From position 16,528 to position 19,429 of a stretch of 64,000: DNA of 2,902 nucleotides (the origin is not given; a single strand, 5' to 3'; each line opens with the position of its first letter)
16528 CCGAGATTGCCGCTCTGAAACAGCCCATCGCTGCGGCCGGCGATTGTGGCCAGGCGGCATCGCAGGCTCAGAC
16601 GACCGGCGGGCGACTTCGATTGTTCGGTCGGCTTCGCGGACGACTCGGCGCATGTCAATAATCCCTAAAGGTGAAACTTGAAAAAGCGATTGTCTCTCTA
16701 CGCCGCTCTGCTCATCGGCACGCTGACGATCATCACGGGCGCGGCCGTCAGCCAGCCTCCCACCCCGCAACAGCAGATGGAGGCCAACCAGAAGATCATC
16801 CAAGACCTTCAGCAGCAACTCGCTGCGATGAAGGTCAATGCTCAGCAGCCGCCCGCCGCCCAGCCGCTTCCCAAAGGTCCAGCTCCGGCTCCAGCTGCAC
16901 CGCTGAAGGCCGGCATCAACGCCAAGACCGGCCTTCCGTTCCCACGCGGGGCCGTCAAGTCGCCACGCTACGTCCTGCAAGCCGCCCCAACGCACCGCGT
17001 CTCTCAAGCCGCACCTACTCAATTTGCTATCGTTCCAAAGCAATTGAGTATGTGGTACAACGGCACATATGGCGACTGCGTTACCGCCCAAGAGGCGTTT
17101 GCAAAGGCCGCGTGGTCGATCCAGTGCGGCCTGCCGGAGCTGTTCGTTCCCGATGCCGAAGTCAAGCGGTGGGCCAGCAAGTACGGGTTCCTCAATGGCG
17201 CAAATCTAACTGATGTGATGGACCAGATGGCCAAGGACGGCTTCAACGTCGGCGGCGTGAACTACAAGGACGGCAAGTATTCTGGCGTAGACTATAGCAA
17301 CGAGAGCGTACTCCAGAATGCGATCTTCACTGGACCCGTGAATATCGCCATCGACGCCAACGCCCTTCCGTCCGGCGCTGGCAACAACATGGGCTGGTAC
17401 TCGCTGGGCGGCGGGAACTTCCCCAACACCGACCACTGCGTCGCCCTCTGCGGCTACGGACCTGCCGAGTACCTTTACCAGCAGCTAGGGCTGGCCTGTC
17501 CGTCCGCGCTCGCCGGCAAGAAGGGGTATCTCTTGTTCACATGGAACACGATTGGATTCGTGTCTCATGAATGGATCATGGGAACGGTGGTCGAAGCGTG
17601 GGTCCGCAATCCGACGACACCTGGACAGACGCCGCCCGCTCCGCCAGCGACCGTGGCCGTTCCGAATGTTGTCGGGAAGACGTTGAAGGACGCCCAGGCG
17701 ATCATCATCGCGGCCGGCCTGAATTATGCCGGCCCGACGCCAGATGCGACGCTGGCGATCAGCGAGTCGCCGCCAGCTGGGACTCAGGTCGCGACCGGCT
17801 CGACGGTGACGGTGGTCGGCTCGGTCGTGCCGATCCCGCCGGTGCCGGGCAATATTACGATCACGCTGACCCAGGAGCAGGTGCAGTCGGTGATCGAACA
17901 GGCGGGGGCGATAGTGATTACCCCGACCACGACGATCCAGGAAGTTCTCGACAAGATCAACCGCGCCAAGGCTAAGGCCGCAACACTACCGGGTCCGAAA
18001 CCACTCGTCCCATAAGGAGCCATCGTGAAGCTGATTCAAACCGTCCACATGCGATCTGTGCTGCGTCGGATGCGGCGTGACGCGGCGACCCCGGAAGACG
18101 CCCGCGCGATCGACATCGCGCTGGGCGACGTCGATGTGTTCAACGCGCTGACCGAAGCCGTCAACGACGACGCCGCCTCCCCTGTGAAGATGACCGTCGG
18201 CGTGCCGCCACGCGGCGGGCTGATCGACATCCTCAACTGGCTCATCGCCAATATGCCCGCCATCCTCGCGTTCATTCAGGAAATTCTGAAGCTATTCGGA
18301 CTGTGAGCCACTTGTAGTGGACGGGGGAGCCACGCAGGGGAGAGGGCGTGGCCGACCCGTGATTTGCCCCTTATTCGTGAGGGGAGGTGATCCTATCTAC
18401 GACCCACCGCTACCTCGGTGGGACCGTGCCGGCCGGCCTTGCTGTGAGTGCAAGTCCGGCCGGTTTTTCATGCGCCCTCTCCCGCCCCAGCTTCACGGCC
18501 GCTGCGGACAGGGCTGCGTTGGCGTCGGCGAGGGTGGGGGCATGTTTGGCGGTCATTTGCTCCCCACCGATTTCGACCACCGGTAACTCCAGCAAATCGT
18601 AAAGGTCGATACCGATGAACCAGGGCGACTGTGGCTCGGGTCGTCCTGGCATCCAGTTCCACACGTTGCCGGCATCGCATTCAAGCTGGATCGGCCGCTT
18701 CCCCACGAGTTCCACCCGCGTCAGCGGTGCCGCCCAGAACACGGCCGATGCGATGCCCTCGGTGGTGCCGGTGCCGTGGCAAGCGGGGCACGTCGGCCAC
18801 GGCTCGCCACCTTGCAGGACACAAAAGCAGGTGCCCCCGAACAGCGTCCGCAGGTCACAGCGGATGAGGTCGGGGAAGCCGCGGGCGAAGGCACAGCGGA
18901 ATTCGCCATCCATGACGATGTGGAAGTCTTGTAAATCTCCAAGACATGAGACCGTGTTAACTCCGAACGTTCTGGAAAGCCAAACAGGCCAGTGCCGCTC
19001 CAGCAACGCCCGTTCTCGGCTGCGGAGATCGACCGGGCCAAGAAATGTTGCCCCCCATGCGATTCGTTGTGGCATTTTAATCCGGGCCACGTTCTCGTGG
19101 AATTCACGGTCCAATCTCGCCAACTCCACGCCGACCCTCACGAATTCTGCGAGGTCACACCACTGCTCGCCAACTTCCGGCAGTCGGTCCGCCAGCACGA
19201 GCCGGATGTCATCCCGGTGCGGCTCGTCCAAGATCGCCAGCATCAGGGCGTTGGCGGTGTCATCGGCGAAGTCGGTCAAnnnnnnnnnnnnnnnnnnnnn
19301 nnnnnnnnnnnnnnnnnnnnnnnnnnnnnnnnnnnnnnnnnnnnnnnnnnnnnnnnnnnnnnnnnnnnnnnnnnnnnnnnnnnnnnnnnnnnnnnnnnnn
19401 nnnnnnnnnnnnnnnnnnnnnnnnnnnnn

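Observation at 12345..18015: Atypical lysis/secretion block: holin-like TM proteins, a CAP-like secreted protein, and a signal-peptide cysteine peptidase with a PASTA domain as endolysin candidate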

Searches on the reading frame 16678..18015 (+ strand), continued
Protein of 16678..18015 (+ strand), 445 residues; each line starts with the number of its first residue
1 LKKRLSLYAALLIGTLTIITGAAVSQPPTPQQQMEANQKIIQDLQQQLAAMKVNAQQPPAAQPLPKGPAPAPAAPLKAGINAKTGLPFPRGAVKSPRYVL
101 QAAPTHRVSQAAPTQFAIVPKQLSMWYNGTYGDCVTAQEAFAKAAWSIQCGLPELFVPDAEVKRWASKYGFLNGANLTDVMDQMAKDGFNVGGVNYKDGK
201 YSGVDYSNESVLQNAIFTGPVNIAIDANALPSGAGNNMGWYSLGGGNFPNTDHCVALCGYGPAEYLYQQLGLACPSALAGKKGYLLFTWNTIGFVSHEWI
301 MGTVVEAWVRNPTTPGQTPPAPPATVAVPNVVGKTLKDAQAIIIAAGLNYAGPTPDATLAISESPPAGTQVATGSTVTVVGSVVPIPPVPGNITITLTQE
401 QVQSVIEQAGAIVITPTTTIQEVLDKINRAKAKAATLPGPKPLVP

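Call 97: find_encoding_contigs(protein=P0044, flank=8000, max_places=1)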
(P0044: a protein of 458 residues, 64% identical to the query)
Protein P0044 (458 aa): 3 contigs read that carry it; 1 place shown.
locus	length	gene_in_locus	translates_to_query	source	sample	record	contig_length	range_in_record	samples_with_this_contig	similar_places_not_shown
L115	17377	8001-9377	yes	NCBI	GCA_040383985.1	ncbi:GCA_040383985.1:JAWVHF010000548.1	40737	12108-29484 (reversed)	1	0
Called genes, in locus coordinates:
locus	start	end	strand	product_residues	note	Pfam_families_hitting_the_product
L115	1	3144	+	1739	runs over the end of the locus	PF04545:Sigma70_r4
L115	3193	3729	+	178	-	PF13188:PAS_8 (faint), PF08448:PAS_4 (weak), PF00989:PAS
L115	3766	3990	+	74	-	-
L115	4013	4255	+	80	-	-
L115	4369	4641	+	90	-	-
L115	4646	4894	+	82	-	-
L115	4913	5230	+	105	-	-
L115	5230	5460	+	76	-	-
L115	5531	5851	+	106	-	PF12643:MazG-like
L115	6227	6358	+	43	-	-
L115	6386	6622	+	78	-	-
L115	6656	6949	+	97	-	-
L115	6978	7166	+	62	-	-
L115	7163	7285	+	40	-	-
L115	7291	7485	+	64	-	PF04448:DUF551 (weak)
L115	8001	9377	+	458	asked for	-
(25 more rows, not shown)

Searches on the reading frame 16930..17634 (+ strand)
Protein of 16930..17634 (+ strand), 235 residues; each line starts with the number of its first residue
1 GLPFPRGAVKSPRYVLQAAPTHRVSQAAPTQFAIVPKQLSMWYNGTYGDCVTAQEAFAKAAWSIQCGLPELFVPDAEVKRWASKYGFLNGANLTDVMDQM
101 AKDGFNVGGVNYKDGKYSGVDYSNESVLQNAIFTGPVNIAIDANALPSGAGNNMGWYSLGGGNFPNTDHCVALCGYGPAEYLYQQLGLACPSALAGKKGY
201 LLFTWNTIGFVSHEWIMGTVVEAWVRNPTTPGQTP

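Call 38: search_dna_similar(query=window:16930-17634:+, collection=phages, mode=protein, max_rows=40, max_evalue=0.001)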
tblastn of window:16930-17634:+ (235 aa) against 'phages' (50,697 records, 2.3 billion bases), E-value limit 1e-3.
No match.

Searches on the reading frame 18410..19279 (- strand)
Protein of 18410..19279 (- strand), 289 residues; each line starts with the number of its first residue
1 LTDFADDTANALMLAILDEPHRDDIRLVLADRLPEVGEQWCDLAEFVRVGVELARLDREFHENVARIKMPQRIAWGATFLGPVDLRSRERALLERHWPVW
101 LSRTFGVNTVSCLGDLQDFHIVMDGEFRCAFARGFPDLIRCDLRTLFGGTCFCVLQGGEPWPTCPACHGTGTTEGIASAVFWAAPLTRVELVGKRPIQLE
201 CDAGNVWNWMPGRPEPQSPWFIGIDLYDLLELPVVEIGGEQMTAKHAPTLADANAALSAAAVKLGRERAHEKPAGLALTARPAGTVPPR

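Call 10: search_protein_families(library=pfam, proteins=[window:18410-19279:-], max_evalue=0.01)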
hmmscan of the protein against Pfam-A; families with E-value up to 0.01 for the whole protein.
window:18410-19279:- (289 aa): 0 families

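Call 11: search_protein_families(library=phrogs, proteins=[window:18410-19279:-], max_evalue=0.01)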
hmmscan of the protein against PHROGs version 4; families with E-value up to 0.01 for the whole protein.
window:18410-19279:- (289 aa): 0 families

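Call 33: search_protein_families(library=ncbifam, proteins=[window:18410-19279:-], max_evalue=0.01)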
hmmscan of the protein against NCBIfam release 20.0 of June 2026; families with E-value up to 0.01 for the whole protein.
window:18410-19279:- (289 aa): 1 family
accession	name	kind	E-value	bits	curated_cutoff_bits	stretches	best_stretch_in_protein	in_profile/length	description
TIGR02996.1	rpt_mate_G_obs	domain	4.3e-07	29.6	29.05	1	9-54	2-45/45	TIGR02996 domain-containing protein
